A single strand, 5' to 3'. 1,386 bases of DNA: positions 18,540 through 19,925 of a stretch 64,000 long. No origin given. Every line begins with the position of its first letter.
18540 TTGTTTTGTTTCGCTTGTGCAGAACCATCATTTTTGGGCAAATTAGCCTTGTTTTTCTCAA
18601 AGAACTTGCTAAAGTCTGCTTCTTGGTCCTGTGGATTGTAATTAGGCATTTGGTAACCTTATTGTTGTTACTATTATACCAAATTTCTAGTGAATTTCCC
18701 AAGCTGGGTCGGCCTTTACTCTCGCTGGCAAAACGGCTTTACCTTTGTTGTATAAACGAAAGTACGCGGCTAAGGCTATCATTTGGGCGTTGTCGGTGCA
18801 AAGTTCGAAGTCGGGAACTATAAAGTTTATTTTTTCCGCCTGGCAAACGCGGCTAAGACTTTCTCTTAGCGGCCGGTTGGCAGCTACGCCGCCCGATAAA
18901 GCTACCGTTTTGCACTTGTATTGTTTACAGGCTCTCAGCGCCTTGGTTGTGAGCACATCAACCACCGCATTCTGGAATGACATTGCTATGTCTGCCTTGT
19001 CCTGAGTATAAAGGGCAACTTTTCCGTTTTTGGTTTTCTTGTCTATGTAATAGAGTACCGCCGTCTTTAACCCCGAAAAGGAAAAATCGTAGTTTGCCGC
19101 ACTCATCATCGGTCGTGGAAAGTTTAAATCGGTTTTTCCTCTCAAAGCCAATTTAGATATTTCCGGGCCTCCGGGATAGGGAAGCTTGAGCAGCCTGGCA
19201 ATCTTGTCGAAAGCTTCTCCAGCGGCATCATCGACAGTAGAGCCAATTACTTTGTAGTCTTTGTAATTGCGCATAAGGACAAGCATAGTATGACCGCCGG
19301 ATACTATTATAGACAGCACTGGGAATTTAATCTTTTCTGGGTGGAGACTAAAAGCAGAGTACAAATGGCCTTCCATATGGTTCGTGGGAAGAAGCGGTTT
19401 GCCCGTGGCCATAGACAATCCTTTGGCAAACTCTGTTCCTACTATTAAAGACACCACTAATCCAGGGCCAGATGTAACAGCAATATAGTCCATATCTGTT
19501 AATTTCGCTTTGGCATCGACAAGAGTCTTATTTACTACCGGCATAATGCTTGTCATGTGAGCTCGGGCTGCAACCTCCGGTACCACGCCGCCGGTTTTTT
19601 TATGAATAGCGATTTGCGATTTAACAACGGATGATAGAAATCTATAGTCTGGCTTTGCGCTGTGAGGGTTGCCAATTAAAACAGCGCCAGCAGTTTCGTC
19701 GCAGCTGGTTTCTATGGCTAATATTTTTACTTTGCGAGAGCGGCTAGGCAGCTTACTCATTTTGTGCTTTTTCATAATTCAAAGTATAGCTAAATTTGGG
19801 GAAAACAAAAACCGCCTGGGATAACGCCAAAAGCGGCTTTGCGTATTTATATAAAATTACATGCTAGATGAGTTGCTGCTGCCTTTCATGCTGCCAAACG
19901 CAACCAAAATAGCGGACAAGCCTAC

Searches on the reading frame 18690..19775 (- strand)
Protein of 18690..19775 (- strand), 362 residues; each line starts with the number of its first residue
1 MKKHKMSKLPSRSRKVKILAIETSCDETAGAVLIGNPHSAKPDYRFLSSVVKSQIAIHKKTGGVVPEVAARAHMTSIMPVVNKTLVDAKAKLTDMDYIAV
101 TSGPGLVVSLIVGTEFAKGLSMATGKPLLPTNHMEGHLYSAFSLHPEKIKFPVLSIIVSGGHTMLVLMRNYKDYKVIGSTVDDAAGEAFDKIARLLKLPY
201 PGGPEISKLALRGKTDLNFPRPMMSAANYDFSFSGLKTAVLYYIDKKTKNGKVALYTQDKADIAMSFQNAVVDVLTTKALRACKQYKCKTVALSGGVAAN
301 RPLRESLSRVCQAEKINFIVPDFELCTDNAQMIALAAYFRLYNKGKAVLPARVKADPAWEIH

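Call 70: search_protein_families(library=pfam, proteins=[window:18690-19775:-], max_evalue=0.001)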
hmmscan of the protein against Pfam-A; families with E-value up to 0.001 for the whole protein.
window:18690-19775:- (362 aa): 3 families
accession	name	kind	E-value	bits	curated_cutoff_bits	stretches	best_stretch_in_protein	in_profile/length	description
PF00814.31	TsaD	-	2.7e-95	319.5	24.8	1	47-334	3-263/264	tRNA N6-adenosine threonylcarbamoyltransferase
PF22521.2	HypF_C_2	-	5.3e-11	43.2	27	1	257-322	163-228/241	Carbamoyltransferase, Kae1-like Domain, second subdomain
PF02543.21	Carbam_trans_N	-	0.00058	19.8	24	0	252-305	265-318/346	Carbamoyltransferase N-terminus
